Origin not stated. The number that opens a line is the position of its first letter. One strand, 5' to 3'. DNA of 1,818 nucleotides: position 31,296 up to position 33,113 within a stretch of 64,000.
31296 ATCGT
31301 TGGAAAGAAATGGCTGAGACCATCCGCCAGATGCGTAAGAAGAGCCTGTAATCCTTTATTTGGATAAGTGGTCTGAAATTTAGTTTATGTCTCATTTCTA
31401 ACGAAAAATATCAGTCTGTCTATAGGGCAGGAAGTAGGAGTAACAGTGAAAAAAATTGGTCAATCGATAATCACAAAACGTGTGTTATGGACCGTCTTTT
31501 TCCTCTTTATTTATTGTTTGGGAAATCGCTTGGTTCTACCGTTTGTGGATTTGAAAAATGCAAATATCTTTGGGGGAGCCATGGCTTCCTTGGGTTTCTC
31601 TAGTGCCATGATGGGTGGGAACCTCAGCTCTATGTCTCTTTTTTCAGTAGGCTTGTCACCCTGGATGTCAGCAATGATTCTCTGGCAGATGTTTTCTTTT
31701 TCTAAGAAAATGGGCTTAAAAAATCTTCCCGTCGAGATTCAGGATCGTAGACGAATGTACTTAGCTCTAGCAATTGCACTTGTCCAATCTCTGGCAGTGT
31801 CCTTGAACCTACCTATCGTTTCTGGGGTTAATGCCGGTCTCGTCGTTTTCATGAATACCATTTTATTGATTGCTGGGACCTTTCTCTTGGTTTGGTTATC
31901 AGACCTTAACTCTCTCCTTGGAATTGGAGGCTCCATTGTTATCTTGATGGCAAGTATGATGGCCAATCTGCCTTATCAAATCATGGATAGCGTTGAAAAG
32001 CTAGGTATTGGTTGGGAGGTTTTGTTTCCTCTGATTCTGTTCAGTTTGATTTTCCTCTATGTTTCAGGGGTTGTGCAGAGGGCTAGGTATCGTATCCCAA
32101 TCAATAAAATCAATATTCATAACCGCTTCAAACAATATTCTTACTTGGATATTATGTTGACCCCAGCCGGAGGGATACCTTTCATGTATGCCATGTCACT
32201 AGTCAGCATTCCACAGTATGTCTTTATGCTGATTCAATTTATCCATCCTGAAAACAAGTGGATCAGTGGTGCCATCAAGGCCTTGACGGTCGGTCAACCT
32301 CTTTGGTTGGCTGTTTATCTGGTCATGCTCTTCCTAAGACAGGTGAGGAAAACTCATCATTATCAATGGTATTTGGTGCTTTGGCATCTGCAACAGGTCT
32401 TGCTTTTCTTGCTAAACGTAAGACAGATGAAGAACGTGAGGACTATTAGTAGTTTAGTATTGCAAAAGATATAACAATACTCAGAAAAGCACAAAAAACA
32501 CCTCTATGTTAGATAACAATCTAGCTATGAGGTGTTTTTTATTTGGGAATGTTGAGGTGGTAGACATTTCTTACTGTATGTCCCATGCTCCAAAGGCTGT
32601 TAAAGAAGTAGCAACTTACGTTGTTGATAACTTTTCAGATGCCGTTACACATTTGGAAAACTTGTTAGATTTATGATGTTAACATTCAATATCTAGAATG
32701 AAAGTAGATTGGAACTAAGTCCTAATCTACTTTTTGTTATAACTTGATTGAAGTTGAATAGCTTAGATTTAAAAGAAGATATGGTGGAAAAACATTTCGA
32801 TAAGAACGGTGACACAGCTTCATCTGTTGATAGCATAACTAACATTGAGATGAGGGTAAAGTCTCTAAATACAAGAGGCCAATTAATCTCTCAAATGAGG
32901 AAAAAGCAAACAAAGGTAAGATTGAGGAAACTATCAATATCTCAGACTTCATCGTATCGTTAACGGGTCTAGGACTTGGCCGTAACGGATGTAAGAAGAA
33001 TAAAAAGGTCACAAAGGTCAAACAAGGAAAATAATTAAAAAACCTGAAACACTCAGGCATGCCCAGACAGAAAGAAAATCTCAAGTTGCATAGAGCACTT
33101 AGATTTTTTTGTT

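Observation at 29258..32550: Deletion scar of an accessory-Sec / serine-rich-repeat-adhesin locus: Gly-like glycosyltransferase kept, secY2 broken and joined out of frame to an orphan LPXTG sorting signal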

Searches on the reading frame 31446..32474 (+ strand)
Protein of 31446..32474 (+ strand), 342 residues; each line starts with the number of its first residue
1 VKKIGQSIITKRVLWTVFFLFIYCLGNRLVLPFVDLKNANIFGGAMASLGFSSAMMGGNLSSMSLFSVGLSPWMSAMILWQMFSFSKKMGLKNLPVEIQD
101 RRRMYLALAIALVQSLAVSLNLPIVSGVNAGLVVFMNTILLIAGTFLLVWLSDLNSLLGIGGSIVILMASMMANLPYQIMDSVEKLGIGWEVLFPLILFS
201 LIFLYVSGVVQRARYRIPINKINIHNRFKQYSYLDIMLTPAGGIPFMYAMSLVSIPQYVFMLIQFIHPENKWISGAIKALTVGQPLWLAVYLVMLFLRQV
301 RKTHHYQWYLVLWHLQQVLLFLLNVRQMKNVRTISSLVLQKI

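Call 3: search_protein_families(library=pfam, proteins=[window:31446-32474:+], max_evalue=0.01)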
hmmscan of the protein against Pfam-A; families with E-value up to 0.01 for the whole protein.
window:31446-32474:+ (342 aa): 1 family
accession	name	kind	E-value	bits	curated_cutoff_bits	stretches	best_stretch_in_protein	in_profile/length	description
PF00344.25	SecY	-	2.2e-26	93.4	32.2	1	64-297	1-219/306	SecY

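Call 4: search_protein_families(library=ncbifam, proteins=[window:31446-32474:+], max_evalue=0.01)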
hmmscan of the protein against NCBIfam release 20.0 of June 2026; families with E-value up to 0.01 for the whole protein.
window:31446-32474:+ (342 aa): 3 families
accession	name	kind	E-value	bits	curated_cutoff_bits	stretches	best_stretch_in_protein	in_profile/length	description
NF009082.0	PRK12417.1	equivalog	1.3e-96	323.8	353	1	1-297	4-294/406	accessory Sec system protein translocase subunit SecY2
TIGR02920.1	acc_sec_Y2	equivalog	7.3e-81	272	249.6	1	8-297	1-287/395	accessory Sec system protein translocase subunit SecY2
TIGR00967.1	3a0501s007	equivalog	1.1e-30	106.8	253.6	1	11-295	2-308/414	preprotein translocase subunit SecY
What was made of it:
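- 31446..32333 (+): 5' remnant of secY2: codons 1-296 of 408. The C-terminal ~27% is missing. NCBIfam SecY2 models match only residues 1-297 (call 4).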

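Call 6: find_related_loci(query=window:31446-32336:+, collection=genome_contigs, flank=10000)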
Query window:31446-32336:+ (297 aa) in genome_contigs; peptide patterns used: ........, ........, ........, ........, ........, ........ (x = any residue, [..] = any of these).
254 stretches matched a pattern; 106 encode a relative of the query (tblastn E <= 1e-3); the best 80 are kept; 80 distinct loci.
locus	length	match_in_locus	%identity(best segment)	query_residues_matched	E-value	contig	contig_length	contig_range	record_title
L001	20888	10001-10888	92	2-297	2e-180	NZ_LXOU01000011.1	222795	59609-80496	Streptococcus salivarius strain 85-06 S24 SAS2401000011, whole genome shotgun sequence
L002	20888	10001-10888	92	2-297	2e-180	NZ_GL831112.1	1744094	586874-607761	Streptococcus vestibularis ATCC 49124 SCAFFOLD1, whole genome shotgun sequence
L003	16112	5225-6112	90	2-297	6e-178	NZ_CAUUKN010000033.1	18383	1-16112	MAG: uncultured Streptococcus sp. isolate ERR10228887_bin.16_MetaWRAP_v1.3_MAG ERZ21659606.1037, whole genome shotgun se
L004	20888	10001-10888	90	2-297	4e-178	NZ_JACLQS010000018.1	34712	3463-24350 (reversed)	Streptococcus sp. 9.1 SB3746_S36_contig_18, whole genome shotgun sequence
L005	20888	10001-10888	91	2-297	3e-178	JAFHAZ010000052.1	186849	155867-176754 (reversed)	MAG: Streptococcus sp. isolate 01WH k141_64385, whole genome shotgun sequence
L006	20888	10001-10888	89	2-297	4e-176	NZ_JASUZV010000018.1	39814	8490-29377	Streptococcus raffinosi strain VTCC 12812 NODE_18_length_39814_cov_223.360193, whole genome shotgun sequence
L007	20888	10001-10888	89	2-297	2e-175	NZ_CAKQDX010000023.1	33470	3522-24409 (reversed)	MAG: uncultured Streptococcus sp. isolate REFINED_METABAT215_TOP10_CONTIGS_1500_ASSEMBLY_K77_MERGED__Hadza_MoBio_hadza-E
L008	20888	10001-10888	92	2-297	3e-171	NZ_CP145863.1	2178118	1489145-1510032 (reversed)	Streptococcus salivarius strain KSS6 chromosome, complete genome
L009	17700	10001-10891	70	1-297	2e-135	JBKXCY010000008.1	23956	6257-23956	MAG: Streptococcus sp. isolate 47-2_29 NODE_1380_length_23956_cov_7.577465, whole genome shotgun sequence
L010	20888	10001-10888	65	2-297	2e-128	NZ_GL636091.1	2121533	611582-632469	Streptococcus australis ATCC 700641 SCAFFOLD1, whole genome shotgun sequence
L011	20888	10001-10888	65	2-297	8e-128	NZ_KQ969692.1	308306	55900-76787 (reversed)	Streptococcus parasanguinis strain DD19 scaffold00004, whole genome shotgun sequence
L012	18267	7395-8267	63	7-297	2e-120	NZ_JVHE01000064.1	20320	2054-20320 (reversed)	Streptococcus pseudopneumoniae strain 434_SPSE 913_20320_955664_28+,...,538_, whole genome shotgun sequence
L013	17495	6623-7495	62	7-297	1e-120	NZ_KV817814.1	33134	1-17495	Streptococcus sp. HMSC067H01 Scaffold1358, whole genome shotgun sequence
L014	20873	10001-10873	63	7-297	6e-120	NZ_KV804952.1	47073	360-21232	Streptococcus sp. HMSC034E03 Scaffold268, whole genome shotgun sequence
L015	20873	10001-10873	63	7-297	6e-120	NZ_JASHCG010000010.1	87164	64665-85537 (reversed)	Streptococcus infantis strain OMI709 OMI709_00010, whole genome shotgun sequence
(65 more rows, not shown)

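Call 35: list_cluster_members(proteins=[window:31446-32474:+, window:29258-31351:+])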
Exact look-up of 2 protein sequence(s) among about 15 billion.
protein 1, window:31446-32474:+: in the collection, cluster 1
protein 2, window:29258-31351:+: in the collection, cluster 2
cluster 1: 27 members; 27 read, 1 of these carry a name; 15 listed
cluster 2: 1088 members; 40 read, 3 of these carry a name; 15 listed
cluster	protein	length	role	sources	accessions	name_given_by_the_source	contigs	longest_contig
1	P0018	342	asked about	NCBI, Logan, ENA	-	-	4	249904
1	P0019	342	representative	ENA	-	-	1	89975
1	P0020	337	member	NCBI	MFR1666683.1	MAG: accessory Sec system protein translocase subunit SecY2, partial [Streptococcus ...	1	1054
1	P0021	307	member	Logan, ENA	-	-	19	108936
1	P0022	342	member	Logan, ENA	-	-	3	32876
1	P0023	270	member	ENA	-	-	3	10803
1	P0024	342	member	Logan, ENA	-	-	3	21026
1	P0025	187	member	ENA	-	-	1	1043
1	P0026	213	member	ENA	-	-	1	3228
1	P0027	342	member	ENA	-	-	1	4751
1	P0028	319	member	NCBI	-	-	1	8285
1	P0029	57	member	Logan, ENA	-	-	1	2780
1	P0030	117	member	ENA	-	-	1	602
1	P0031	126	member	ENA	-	-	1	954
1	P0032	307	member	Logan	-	-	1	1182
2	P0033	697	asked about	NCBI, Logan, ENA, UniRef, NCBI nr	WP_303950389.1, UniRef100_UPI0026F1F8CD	glycosyltransferase [Streptococcus vestibularis] | glycosyltransferase n=1 Tax=Streptococcus vestibularis TaxID=1343 RepID=UPI0026F1F8CD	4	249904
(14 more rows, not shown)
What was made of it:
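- Species: the exact GT protein is WP_303950389.1 from S. vestibularis (call 35).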

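Call 37: find_encoding_contigs(protein=P0021, flank=10000, max_places=6)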
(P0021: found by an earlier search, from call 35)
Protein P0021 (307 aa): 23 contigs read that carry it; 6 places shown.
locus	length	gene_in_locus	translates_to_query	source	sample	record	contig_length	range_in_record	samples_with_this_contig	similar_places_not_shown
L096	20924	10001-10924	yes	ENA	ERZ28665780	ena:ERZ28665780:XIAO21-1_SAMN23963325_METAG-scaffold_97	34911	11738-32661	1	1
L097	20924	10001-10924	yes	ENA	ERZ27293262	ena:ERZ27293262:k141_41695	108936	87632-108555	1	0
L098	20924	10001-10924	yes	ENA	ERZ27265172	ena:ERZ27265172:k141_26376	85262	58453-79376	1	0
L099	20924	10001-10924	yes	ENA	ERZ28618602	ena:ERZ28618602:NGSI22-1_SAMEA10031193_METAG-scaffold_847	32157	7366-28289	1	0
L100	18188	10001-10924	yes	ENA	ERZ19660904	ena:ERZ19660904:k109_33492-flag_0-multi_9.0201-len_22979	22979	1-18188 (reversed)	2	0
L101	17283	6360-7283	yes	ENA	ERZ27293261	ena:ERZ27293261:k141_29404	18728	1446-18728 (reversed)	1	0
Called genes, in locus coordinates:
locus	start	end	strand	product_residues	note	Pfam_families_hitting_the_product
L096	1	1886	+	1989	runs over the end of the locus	PF04650:YSIRK_signal (weak), PF07501:G5, PF05342:Peptidase_M26_N, PF07580:Peptidase_M26_C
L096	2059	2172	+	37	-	-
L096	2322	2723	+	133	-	PF13333:rve_2, PF13683:rve_3 (faint)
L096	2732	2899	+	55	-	-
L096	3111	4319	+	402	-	PF00149:Metallophos, PF12850:Metallophos_2 (weak)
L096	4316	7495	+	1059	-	PF13476:AAA_23, PF13555:AAA_29 (weak), PF13558:SbcC_Walker_B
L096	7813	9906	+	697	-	PF00535:Glycos_transf_2, PF10111:Glyco_tranf_2_2, PF13641:Glyco_tranf_2_3, PF01501:Glyco_transf_8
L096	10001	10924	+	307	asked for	PF00344:SecY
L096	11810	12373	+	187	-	PF12464:Mac, PF14602:Hexapep_2 (faint), PF00132:Hexapep (weak)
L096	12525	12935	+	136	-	PF22381:Staph_reg_Sar_Rot, PF12802:MarR_2, PF01047:MarR, PF13463:HTH_27 (faint)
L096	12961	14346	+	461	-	PF07690:MFS_1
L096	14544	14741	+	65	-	-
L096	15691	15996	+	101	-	-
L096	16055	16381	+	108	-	PF08951:EntA_Immun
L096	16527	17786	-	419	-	PF06738:ThrE, PF12821:ThrE_2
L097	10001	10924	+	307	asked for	PF00344:SecY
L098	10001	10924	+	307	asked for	PF00344:SecY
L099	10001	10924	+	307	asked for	PF00344:SecY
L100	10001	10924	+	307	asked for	PF00344:SecY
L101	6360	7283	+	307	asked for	PF00344:SecY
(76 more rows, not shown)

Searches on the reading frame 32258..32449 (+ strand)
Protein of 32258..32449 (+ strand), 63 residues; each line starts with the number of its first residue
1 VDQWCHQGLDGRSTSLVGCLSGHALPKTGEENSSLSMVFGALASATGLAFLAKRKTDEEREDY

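Call 3: search_protein_families(library=pfam, proteins=[window:32258-32449:+], max_evalue=0.01)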
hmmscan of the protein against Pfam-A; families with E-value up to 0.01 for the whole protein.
window:32258-32449:+ (63 aa): 1 family
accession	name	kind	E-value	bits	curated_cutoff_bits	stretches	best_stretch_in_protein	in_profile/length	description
PF00746.26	Gram_pos_anchor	-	1.8e-09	37.8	20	1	22-56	6-40/43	LPXTG cell wall anchor motif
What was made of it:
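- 32324..32449 (+): 3' remnant of the SRR adhesin gene: the last 41 codons (HALPKTG..., hydrophobic helix, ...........) plus the stop. It is out of frame with secY2 and has no start codon or signal peptide of its own. Pfam Gram_pos_anchor 1.8e-9 (call 3).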

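Call 4: search_protein_families(library=ncbifam, proteins=[window:32258-32449:+], max_evalue=0.01)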
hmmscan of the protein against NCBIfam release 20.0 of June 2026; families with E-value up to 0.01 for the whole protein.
window:32258-32449:+ (63 aa): 2 families
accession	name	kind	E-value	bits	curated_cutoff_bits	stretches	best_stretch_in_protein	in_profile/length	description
TIGR01167.1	LPXTG_anchor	domain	6e-08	33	15.9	1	25-55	2-32/34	LPXTG cell wall anchor domain-containing protein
NF053819.1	EF0750_LPXTG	subfamily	0.0049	17.3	47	1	23-55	71-103/105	EF2685/EF0750 family sortase-dependent surface protein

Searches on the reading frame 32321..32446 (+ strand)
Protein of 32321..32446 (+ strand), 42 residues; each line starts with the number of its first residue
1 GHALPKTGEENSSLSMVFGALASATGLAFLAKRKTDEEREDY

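Call 21: find_homologous_proteins(query=window:32321-32446:+, max_evalue=0.001)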
Query seq(42 aa) (42 aa): 6 proteins with E <= 0.001 among 6 candidates.
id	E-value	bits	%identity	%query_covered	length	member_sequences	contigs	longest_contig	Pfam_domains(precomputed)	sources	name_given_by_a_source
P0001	2.6e-14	68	88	98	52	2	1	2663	PF00746.27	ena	-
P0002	1.2e-12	63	83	98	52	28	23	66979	PF00746.27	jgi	jgi:epidermal growth factor receptor substrate 15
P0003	5.2e-12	61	81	98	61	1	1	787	PF00746.27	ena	-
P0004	2.0e-11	59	89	88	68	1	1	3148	PF00746.27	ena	-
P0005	2.4e-11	59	89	88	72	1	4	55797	PF00746.27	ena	-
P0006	6.9e-8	49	100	64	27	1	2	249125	-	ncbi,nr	ncbi:hypothetical protein [Streptococcus vestibularis]|nr:hypothetical protein [Streptococcus vestib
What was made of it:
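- Tried and rejected: Searching the 42-aa tail in the protein database (call 21) returned only short fragments, because gene callers rarely call SRR genes correctly.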

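Call 23: find_encoding_contigs(protein=P0002, flank=10000, max_places=8)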
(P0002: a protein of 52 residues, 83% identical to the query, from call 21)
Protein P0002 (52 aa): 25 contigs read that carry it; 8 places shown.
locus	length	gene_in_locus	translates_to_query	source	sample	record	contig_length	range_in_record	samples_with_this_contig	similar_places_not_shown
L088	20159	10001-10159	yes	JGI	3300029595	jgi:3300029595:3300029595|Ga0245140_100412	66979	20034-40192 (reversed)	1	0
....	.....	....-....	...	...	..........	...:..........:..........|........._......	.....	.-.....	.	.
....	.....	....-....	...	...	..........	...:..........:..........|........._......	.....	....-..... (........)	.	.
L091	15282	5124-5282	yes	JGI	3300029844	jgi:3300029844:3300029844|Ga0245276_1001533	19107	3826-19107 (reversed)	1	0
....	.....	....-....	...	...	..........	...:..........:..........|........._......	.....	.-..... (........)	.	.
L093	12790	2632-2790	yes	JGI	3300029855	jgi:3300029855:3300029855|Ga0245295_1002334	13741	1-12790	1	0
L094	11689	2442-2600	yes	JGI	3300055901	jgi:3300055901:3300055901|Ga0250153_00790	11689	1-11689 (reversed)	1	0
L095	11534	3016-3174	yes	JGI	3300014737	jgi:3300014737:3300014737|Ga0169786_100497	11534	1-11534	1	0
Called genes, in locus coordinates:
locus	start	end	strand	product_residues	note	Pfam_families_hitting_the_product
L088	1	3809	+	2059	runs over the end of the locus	-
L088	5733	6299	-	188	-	-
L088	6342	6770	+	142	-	-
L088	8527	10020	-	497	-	-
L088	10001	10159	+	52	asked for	PF00746:Gram_pos_anchor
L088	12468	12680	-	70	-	-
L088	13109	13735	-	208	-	-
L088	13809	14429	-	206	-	-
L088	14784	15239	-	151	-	-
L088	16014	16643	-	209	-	-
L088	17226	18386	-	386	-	-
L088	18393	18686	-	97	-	-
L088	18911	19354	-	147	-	-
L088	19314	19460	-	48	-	-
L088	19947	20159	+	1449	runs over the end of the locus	PF19258:KxYKxGKxW_sig, PF01473:Choline_bind_1 (faint), PF02324:Glyco_hydro_70, PF19127:Choline_bind_3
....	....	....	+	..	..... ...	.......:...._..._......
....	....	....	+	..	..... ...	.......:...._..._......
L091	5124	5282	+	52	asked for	PF00746:Gram_pos_anchor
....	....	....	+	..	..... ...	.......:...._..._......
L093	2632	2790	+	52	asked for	PF00746:Gram_pos_anchor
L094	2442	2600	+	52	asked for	PF00746:Gram_pos_anchor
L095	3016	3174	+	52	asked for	PF00746:Gram_pos_anchor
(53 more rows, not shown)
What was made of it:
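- Tried and rejected: The context of P0002 (call 23) was S. salivarius-type with several tandem SRR genes followed by GH70.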

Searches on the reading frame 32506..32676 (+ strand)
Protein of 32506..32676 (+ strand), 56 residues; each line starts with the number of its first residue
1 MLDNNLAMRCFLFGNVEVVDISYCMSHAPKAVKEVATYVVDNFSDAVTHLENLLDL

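Call 3: search_protein_families(library=pfam, proteins=[window:32506-32676:+], max_evalue=0.01)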
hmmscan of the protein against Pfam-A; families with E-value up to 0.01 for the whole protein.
window:32506-32676:+ (56 aa): 0 families

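Call 4: search_protein_families(library=ncbifam, proteins=[window:32506-32676:+], max_evalue=0.01)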
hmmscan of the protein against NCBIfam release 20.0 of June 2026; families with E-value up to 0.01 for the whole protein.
window:32506-32676:+ (56 aa): 0 families

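Call 62: search_protein_families(library=pfam, proteins=[window:32506-32676:+], max_evalue=1)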
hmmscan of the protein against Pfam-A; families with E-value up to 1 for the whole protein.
window:32506-32676:+ (56 aa): 2 families
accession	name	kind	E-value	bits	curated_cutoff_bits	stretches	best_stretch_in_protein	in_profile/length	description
PF08282.18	Hydrolase_3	-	0.016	15.4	20.9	1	17-44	220-247/255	haloacid dehalogenase-like hydrolase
PF15825.10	FAM25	-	0.033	14.9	27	1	30-50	37-57/65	FAM25 family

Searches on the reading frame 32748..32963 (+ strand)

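Call 62: search_protein_families(library=pfam, proteins=[window:32748-32963:+], max_evalue=1)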
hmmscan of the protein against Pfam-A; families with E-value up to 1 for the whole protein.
window:32748-32963:+ (71 aa): 2 families
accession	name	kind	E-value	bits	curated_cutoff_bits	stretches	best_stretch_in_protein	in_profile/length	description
PF21705.3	p55_CTD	-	0.0072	17.2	27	1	6-70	14-78/80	p55, C-terminal domain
PF20297.4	MSSS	-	0.085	13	26.8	1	36-59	6-30/42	MutS2 and Smr-associated SH3 domain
